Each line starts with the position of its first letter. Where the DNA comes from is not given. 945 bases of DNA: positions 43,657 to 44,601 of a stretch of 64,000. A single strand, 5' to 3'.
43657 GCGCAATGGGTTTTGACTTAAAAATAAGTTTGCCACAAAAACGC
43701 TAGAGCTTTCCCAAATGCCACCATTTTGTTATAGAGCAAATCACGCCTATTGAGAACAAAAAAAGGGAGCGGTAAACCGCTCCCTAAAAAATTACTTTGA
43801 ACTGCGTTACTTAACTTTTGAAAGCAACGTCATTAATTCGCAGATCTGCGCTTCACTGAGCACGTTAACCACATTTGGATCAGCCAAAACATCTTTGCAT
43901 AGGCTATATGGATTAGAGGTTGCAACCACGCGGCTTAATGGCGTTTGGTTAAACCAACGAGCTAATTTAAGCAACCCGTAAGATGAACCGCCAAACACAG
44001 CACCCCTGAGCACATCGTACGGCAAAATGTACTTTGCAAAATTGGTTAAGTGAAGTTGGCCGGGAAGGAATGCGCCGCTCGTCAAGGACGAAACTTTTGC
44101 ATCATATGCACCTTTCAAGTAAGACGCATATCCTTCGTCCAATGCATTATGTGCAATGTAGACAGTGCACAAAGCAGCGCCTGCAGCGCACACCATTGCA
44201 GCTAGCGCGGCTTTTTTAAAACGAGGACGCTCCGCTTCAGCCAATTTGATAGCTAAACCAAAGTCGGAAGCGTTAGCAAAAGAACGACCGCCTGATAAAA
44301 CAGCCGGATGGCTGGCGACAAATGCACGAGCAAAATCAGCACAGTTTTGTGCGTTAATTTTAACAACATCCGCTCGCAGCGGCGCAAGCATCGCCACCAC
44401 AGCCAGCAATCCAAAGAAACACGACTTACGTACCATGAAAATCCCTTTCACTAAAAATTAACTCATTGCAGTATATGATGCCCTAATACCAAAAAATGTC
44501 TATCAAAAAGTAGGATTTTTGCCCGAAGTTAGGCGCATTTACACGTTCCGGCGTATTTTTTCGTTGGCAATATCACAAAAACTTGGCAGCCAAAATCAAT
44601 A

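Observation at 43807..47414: Tandem array of six divergent small secreted proteins: a lineage-specific family expansion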

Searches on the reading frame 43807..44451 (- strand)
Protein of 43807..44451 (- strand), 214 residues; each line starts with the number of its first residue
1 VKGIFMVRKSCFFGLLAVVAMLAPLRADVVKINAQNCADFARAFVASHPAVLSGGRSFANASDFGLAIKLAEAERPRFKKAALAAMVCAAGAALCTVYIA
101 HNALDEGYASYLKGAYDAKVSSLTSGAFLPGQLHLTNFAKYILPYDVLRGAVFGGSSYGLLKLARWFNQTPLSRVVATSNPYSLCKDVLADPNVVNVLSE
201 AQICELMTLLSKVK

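Call 3: search_protein_families(library=pfam, proteins=[window:43807-44451:-], max_evalue=1)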
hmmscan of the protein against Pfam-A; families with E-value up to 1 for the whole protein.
window:43807-44451:- (214 aa): 1 family
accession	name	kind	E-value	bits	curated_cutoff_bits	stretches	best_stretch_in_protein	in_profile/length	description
PF12555.13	SteA-like_C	-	0.12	12.9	26.4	1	75-105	8-38/52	SteA-like C-terminal domain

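Call 4: search_protein_families(library=ncbifam, proteins=[window:43807-44451:-], max_evalue=1)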
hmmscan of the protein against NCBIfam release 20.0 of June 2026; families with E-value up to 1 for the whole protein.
window:43807-44451:- (214 aa): 2 families
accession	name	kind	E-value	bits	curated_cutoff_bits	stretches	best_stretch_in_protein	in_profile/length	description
NF008329.0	PRK11114.2-3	equivalog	0.026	13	1098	1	146-211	439-505/713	cellulose biosynthesis cyclic di-GMP-binding regulatory protein BcsB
NF000420.1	penta_rpt_QnrB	exception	0.081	12.9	460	1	35-113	51-128/214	QnrB family quinolone resistance pentapeptide repeat protein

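Call 7: list_cluster_members(proteins=[window:43810-44436:-, window:43810-44451:-, window:44576-45277:-, window:45294-45977:-, window:46074-46340:-, window:46361-46864:-, window:46881-47414:-, window:47567-48391:+])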
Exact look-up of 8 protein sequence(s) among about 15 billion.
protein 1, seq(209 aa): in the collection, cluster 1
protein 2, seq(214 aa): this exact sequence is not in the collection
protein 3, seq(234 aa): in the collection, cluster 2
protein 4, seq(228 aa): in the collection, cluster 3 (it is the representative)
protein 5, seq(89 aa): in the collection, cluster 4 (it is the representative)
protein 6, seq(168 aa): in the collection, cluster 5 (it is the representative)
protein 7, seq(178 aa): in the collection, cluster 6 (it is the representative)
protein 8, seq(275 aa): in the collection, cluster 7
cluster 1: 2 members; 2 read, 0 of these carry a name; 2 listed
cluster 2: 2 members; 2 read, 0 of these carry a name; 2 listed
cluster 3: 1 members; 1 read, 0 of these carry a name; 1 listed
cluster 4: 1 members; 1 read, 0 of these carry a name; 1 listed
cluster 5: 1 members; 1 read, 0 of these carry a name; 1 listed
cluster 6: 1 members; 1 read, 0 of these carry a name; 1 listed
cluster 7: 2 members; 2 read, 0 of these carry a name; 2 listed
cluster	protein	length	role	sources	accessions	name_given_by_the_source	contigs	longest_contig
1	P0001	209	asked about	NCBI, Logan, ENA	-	-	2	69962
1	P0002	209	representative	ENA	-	-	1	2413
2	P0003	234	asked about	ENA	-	-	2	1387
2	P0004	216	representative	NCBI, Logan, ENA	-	-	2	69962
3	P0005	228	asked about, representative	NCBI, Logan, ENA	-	-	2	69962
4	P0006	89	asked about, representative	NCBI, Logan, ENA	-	-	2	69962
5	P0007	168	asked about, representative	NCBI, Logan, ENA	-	-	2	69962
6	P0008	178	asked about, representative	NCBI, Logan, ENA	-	-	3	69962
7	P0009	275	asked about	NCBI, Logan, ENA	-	-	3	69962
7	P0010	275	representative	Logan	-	-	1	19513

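Call 8: find_encoding_contigs(protein=P0007, flank=10000, max_places=6)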
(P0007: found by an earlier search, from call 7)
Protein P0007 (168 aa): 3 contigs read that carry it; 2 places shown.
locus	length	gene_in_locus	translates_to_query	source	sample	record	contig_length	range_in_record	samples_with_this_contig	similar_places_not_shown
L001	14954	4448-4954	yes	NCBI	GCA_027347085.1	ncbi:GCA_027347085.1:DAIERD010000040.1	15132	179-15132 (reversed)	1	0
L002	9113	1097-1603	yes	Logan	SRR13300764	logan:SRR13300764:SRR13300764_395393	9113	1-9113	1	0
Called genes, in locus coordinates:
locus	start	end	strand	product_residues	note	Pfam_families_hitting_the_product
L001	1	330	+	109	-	?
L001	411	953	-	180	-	PF00334:NDK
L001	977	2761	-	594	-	PF17092:PCB_OB (faint), PF21710:Spt6_S1 (faint), PF00575:S1, PF00575:S1, PF23459:S1_RRP5 (weak), PF00575:S1, PF23459:S1_RRP5 (weak), PF00575:S1, +1 more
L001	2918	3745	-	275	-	-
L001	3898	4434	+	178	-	-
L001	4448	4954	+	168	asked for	-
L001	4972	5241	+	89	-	-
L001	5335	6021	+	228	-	-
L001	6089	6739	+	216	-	-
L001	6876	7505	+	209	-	-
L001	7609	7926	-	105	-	PF21716:dnstrm_HI1420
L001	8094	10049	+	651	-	PF00270:DEAD (faint), PF04851:ResIII (weak), PF17757:UvrB_inter, PF27431:UvrB_3rd, PF00271:Helicase_C, PF12344:UvrB, PF02151:UVR (weak)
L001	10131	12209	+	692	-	PF01432:Peptidase_M3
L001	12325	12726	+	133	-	-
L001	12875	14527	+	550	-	-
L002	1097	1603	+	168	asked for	-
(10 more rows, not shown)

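Call 9: find_homologous_proteins(query=P0007, max_evalue=0.01)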
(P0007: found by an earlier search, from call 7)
Query P0007 (168 aa): 1 proteins with E <= 0.01 among 111 candidates.
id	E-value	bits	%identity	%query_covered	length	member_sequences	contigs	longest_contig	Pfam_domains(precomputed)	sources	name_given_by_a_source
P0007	3.3e-107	374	100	100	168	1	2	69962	-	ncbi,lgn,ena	-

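Call 18: search_protein_representatives(alignment_id=A1)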
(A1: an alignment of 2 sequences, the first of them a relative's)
Query: 2 sequences, 189 profile positions. Proteins with E-value up to 0.001 (for the whole library): 4; up to 1e-10: 2; up to 1e-30: 2. The best 4 are listed.
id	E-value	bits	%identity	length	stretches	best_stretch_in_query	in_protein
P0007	6.5e-88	309.9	-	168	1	1-181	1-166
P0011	8.9e-68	244.2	-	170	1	1-181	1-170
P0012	1.9e-05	41.0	-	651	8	163-187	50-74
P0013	6.1e-04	36.1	-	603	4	85-145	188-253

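Call 20: find_encoding_contigs(protein=P0011, flank=10000, max_places=6)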
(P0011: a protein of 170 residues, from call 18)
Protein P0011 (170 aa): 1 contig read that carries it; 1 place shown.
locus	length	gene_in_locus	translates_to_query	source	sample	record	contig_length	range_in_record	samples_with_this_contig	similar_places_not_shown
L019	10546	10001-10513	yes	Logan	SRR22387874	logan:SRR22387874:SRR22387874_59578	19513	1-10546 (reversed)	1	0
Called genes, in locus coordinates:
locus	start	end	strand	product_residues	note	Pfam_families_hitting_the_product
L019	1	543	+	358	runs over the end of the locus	PF00534:Glycos_transf_1 (weak)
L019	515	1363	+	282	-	PF00535:Glycos_transf_2, PF13641:Glyco_tranf_2_3 (weak)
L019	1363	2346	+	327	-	-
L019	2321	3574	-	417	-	PF01943:Polysacc_synt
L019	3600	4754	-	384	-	PF00464:SHMT, PF00155:Aminotran_1_2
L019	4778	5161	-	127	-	PF00903:Glyoxalase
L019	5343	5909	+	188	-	PF08207:EFP_N, PF01132:EFP, PF09285:Elong-fact-P_C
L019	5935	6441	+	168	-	PF01029:NusB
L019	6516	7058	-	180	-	PF00334:NDK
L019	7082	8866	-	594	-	PF17092:PCB_OB (faint), PF21710:Spt6_S1 (faint), PF00575:S1, PF23459:S1_RRP5 (weak), PF00575:S1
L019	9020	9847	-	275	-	-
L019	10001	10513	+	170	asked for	-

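Call 23: find_related_loci(query=A2, collection=metagenome_contigs, flank=10000)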
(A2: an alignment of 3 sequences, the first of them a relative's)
Query A2 (178 aa) in metagenome_contigs; peptide patterns used: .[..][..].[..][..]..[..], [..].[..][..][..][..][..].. (x = any residue, [..] = any of these).
571 stretches matched a pattern, but none encodes a relative of the query by tblastn (E <= 1e-3).

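Call 32: find_homologous_proteins(query=P0005, max_evalue=0.01)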
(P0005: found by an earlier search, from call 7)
Query P0005 (228 aa): 2 proteins with E <= 0.01 among 1973 candidates.
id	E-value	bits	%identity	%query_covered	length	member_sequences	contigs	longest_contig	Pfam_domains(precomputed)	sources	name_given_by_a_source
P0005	2.3e-149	513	100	100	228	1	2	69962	-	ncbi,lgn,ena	-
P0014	7.0e-102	358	72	100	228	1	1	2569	-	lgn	-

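Call 33: find_encoding_contigs(protein=P0014, flank=5000)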
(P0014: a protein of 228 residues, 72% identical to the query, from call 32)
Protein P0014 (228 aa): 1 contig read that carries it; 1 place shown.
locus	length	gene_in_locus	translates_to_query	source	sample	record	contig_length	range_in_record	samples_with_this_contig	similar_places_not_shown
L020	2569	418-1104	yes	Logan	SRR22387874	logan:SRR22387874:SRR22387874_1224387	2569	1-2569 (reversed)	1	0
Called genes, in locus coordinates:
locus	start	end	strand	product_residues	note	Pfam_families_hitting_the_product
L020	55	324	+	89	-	-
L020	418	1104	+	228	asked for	-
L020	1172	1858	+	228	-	-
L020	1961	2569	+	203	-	?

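Call 36: predict_structure(alignment_id=A3)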
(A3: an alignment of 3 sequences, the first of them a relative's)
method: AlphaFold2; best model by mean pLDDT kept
length: 168 residues; sequences in the alignment: 3
mean_pLDDT: 50.9   pTM: 0.46
mean pLDDT of the five models: 50.9, 49.0, 46.2, 45.2, 37.7
residues with pLDDT >= 90: 1; 70-90: 42; 50-70: 19; < 50: 106
segments of 3 or more residues with pLDDT < 50: 1-38, 54-66, 68-122
pLDDT, mean of each block of 10 residues (from residue 1): 30 29 28 42 66 47 46 40 32 32 38 46 72 74 82 85 84
secondary structure, 60 per line:
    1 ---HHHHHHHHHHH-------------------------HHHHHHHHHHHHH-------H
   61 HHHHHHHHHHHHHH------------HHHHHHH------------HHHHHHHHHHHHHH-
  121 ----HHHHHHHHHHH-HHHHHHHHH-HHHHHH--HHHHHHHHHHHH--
elements in order: H4-14 H40-52 H60-74 H87-93 H106-119 H125-135 H137-145 H147-152 H155-166

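Call 44: fold_search(model_id=the predicted structure, library=pdb)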
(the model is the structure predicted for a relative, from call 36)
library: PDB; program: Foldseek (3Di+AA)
matches with E <= 10: 42; with E <= 0.001: 0
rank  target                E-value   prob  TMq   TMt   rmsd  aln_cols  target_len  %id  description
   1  3ay5                  1.4e+00  0.10  0.19  0.13  12.4       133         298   13  Crystal structure of HHM (human homologue of murine maternal Id-like molecule) (released 2012-03-14)
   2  5hyl_D                1.6e+00  0.06  0.16  0.18  14.9       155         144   16  Crystal structure of DR2231_E47A mutant in complex with dUMPNPP and magnesium (released 2016-10-26)
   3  5ts9_F                2.3e+00  0.07  0.20  0.20  16.6       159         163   17  Crystal structure of Chorismate mutase from Burkholderia phymatum (released 2016-11-23)
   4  2zca_B                2.5e+00  0.06  0.16  0.16  12.2       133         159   14  Crystal Structure of TTHB189, a CRISPR-associated protein, Cse2 family from Thermus thermophilus HB8 (released 2008-10-07)
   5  5ts9_C                2.6e+00  0.06  0.20  0.20  16.6       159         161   17  Crystal structure of Chorismate mutase from Burkholderia phymatum (released 2016-11-23)
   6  6cnz_D                3.2e+00  0.05  0.18  0.19  15.4       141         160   13  Crystal Structure of Chorismate Mutase from Burkholderia thailandensis (released 2018-03-21)
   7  5nqn                  3.9e+00  0.05  0.19  0.23  12.1       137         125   14  CU(I)-CSP3 (COPPER STORAGE PROTEIN 3) FROM METHYLOSINUS (released 2017-05-31)
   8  2yeu_E                3.9e+00  0.05  0.17  0.19  14.9       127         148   11  Structural and functional insights of DR2231 protein, the MazG-like nucleoside triphosphate pyrophosphohydrolase from  (released 2011-07-06)
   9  2e9x_D                3.9e+00  0.05  0.17  0.16  14.3       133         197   13  The crystal structure of human GINS core complex (released 2007-04-10)
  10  5fjd_B                4.1e+00  0.04  0.16  0.20  13.4       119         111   17  APO-CSP1 (COPPER STORAGE PROTEIN 1) FROM METHYLOSINUS TRICHOSPORIUM OB3B (released 2015-11-18)
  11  1uk5_MODEL_1_A        4.8e+00  0.06  0.19  0.25  13.1       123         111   15  Solution structure of the Murine BAG domain of Bcl2-associated athanogene 3 (released 2004-02-19)
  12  5hx1_C                4.8e+00  0.03  0.19  0.21  11.7       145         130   16  Crystal structure of DR2231_E46A mutant in complex with dUMP and magnesium (released 2016-10-26)
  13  5wlc_SZ               5.0e+00  0.04  0.18  0.13  14.3       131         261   12  The complete structure of the small subunit processome (released 2017-09-27)
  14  5ohe_A                5.3e+00  0.04  0.22  0.23  11.0       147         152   14  Globin sensor domain of AfGcHK (FeIII form) in complex with cyanide (released 2017-11-08)
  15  9bt3_A                5.3e+00  0.04  0.20  0.21  16.3       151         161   14  Crystal structure of Chorismate Mutase from Mycobacterium tuberculosis in complex with the cyclic peptide inhibitor L2 (released 2025-02-26)
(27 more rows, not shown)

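Call 46: predict_structure(alignment_id=A5)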
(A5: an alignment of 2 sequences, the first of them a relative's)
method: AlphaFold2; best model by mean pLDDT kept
length: 228 residues; sequences in the alignment: 2
mean_pLDDT: 39.3   pTM: 0.26
mean pLDDT of the five models: 39.3, 36.6, 35.1, 33.1, 30.5
residues with pLDDT >= 90: 0; 70-90: 0; 50-70: 26; < 50: 202
segments of 3 or more residues with pLDDT < 50: 1-188, 206-210, 225-228
pLDDT, mean of each block of 10 residues (from residue 1): 38 33 28 32 36 40 40 32 30 31 41 45 42 42 44 40 36 33 43 52 49 53 46
secondary structure, 60 per line:
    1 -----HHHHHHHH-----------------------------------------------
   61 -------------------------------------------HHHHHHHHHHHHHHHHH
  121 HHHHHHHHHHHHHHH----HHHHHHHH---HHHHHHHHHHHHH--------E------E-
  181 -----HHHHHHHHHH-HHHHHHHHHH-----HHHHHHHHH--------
elements in order: H6-13 H104-135 H140-147 H151-163 H186-195 H197-206 H212-220

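Call 47: search_protein_families(library=phrogs, proteins=[window:43807-44436:-], max_evalue=0.1)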
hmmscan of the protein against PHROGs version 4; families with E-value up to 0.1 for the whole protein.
window:43807-44436:- (209 aa): 0 families
